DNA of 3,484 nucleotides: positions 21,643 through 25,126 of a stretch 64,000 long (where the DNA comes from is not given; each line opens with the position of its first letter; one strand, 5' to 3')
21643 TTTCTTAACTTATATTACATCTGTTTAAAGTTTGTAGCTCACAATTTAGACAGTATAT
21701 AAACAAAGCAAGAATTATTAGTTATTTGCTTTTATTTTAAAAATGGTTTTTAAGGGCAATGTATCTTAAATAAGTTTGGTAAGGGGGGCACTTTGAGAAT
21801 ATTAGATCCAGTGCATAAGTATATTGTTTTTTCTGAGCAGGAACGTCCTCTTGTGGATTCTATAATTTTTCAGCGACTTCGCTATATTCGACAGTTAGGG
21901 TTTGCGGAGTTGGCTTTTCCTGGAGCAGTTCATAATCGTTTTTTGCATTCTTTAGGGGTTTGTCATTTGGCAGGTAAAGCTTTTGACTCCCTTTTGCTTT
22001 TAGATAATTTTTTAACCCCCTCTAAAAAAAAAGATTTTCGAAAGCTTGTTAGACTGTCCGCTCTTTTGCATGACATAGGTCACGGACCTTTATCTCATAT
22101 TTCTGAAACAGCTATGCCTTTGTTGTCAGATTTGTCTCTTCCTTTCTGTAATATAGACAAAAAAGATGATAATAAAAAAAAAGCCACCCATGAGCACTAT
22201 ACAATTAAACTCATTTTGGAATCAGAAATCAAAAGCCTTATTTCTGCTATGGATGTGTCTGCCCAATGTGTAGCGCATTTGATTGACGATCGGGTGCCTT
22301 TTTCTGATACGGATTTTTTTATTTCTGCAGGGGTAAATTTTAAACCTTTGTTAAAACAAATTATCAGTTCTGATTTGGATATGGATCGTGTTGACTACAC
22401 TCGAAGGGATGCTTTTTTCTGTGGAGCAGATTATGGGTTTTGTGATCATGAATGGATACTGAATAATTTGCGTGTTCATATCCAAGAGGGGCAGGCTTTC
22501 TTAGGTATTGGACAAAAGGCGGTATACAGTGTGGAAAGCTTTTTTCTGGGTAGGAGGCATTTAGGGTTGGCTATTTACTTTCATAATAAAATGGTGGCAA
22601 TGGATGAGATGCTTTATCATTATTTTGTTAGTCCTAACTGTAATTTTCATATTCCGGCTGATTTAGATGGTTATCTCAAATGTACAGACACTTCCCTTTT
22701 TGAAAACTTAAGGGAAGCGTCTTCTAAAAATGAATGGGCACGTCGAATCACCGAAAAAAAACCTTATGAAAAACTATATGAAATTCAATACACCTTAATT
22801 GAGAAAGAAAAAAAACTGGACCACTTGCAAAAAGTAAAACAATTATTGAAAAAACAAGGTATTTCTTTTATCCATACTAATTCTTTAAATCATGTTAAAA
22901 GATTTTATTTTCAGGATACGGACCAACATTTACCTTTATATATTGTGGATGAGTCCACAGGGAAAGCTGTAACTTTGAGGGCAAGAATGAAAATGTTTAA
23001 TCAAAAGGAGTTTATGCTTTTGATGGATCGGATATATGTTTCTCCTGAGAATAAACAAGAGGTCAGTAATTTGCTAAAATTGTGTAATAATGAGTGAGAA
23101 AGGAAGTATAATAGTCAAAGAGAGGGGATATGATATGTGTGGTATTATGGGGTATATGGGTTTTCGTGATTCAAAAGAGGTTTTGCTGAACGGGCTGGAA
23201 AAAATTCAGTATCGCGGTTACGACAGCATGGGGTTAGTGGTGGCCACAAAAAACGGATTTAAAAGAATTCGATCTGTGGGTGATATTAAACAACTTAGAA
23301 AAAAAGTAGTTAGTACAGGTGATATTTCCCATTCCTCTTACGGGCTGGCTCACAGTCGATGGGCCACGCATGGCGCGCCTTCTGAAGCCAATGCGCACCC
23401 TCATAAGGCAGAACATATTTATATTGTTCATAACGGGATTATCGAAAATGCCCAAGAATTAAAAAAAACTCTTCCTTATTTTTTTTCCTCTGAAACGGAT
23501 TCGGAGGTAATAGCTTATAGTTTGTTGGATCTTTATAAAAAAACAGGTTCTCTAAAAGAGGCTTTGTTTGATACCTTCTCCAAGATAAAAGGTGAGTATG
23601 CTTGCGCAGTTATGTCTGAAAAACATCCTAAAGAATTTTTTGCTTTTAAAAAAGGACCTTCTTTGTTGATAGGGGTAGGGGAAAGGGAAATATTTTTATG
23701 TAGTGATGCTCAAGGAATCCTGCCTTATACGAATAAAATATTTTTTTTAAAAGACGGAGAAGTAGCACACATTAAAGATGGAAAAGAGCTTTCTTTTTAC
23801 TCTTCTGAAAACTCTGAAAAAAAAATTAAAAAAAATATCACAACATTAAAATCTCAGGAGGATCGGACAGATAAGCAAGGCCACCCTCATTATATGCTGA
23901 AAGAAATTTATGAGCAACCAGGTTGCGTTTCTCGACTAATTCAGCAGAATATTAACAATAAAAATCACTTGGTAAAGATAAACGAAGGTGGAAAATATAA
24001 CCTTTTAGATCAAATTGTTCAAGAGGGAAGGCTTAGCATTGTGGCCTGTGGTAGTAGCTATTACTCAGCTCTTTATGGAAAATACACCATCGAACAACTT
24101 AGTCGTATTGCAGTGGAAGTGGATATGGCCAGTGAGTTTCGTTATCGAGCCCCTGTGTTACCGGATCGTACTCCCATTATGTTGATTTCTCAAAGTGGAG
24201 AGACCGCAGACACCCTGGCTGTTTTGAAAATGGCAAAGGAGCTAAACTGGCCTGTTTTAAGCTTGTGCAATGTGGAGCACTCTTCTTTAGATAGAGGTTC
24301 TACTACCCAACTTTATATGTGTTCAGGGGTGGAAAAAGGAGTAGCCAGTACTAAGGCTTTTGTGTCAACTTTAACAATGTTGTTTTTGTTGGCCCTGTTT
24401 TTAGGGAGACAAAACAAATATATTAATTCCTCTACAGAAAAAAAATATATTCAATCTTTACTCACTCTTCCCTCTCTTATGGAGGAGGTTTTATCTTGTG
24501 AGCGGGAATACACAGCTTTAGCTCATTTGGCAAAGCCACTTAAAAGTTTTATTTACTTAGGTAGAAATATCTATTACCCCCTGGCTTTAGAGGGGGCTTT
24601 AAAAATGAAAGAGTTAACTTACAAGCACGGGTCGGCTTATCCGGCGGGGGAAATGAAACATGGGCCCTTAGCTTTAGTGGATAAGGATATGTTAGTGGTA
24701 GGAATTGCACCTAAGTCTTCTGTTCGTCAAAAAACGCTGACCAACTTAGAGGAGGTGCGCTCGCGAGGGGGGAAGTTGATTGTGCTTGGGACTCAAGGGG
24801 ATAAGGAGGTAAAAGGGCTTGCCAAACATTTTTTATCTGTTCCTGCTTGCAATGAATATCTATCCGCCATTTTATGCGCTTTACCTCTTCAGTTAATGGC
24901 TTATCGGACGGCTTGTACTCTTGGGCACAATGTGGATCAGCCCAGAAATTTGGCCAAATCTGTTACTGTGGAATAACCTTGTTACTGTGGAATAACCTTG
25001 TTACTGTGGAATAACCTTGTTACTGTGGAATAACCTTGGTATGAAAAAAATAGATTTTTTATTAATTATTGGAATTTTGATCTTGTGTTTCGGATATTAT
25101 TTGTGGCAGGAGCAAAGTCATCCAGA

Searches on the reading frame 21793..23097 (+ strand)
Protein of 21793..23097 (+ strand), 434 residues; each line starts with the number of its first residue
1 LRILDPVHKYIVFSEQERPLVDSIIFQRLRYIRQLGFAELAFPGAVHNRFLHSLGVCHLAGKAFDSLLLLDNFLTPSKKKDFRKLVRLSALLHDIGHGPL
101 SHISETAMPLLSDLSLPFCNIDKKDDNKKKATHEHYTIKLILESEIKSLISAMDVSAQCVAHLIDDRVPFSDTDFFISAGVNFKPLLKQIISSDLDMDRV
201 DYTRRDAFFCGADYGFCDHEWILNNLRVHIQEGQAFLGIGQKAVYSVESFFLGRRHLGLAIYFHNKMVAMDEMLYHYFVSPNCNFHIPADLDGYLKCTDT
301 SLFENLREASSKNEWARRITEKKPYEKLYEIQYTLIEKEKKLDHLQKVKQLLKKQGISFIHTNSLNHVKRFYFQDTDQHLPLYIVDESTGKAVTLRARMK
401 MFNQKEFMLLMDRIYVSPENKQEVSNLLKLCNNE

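Call 17: search_protein_families(library=pfam, proteins=[window:21793-23097:+], max_evalue=0.0001)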
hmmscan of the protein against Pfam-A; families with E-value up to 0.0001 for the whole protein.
window:21793-23097:+ (434 aa): 1 family
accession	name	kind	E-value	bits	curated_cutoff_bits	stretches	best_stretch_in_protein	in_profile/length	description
PF01966.28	HD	-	4.6e-08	33.8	22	1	49-202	1-112/116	HD domain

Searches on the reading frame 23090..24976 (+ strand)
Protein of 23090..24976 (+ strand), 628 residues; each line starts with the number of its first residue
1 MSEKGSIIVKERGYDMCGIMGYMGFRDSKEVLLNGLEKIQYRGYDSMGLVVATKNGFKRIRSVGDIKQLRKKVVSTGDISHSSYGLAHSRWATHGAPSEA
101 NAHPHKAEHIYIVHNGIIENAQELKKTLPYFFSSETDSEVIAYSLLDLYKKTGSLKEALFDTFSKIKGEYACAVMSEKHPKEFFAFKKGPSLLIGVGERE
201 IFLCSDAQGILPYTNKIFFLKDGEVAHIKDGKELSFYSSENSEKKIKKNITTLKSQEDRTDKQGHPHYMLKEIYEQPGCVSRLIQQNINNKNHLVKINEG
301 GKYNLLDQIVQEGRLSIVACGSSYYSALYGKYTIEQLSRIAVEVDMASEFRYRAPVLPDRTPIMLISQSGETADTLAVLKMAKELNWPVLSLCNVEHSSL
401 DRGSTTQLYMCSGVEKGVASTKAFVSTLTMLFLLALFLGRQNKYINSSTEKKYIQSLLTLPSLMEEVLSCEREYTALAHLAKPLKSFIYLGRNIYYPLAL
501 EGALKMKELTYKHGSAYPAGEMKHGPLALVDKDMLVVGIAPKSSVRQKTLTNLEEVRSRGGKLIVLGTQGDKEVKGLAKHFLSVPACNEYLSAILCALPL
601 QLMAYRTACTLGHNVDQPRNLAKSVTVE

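Call 17: search_protein_families(library=pfam, proteins=[window:23090-24976:+], max_evalue=0.0001)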
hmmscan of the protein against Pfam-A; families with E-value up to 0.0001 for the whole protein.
window:23090-24976:+ (628 aa): 3 families
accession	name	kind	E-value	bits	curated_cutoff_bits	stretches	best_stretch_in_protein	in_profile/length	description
PF01380.27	SIS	-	6.5e-50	168.7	25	2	309-435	2-129/131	SIS domain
PF13522.11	GATase_6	-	3.7e-14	53.3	27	1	82-184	10-106/130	Glutamine amidotransferase domain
PF13537.11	GATase_7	-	7.2e-08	32.9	25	1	106-183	20-91/123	Glutamine amidotransferase domain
